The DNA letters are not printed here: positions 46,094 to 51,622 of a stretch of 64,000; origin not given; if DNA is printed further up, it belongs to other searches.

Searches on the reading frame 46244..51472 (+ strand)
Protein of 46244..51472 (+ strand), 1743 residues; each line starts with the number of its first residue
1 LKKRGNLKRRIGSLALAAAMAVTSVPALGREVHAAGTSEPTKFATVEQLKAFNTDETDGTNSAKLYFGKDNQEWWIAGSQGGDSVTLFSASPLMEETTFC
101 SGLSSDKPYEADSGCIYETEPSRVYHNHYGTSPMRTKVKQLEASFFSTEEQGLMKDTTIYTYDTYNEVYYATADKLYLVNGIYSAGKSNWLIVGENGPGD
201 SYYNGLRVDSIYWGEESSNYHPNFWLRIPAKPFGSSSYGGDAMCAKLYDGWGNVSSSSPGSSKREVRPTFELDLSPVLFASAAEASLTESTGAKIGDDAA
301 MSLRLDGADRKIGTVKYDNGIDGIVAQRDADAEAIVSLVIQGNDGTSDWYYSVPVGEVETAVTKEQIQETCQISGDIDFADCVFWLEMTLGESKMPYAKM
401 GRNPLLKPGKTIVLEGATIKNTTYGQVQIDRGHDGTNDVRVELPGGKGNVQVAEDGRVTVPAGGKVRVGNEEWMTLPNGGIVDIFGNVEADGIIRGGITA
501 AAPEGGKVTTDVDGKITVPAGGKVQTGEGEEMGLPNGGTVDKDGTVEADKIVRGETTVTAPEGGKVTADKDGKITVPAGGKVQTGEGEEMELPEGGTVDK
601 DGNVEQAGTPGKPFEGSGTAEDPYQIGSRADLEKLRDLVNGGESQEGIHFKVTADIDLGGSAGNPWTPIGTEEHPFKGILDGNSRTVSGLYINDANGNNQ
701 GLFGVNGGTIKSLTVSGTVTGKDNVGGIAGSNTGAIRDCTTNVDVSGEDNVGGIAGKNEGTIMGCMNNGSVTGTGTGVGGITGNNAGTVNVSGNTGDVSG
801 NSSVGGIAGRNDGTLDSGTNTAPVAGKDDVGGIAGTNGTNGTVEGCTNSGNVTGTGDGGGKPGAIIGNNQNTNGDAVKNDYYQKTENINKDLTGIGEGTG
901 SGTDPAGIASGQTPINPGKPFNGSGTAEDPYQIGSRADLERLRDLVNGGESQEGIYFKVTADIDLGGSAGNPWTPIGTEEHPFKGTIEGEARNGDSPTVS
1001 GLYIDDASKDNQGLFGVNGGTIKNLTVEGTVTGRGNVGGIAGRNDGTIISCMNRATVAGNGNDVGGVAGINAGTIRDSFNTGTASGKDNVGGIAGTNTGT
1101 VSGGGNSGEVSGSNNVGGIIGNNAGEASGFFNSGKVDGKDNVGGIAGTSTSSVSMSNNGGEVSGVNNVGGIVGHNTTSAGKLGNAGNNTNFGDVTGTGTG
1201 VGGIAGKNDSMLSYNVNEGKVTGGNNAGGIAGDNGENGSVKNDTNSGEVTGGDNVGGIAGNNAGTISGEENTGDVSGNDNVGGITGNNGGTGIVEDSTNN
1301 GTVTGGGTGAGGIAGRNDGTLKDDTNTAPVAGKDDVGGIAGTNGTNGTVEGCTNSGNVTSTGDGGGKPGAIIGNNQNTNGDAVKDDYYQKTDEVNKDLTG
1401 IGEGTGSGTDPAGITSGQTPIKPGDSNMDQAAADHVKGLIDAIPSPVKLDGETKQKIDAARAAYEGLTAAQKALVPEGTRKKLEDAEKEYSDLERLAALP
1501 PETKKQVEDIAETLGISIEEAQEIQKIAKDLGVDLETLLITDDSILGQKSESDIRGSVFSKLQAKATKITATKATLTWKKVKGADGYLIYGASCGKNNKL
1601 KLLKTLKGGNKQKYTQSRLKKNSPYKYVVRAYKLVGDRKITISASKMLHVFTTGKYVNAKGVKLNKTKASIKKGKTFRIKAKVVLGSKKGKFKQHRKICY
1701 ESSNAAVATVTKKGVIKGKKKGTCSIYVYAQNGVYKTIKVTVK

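Call 89: search_protein_families(library=pfam, proteins=[window:46244-51472:+], max_evalue=0.0001)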
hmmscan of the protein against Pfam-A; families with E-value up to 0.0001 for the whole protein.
window:46244-51472:+ (1743 aa): 2 families
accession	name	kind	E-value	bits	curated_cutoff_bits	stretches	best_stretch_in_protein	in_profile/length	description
PF07581.17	Glug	-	2.1e-06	28.2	20.5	0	830-853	5-28/28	The GLUG motif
PF02368.24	Big_2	-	9.3e-06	26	22.8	1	1660-1738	3-76/79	Bacterial Ig-like domain (group 2)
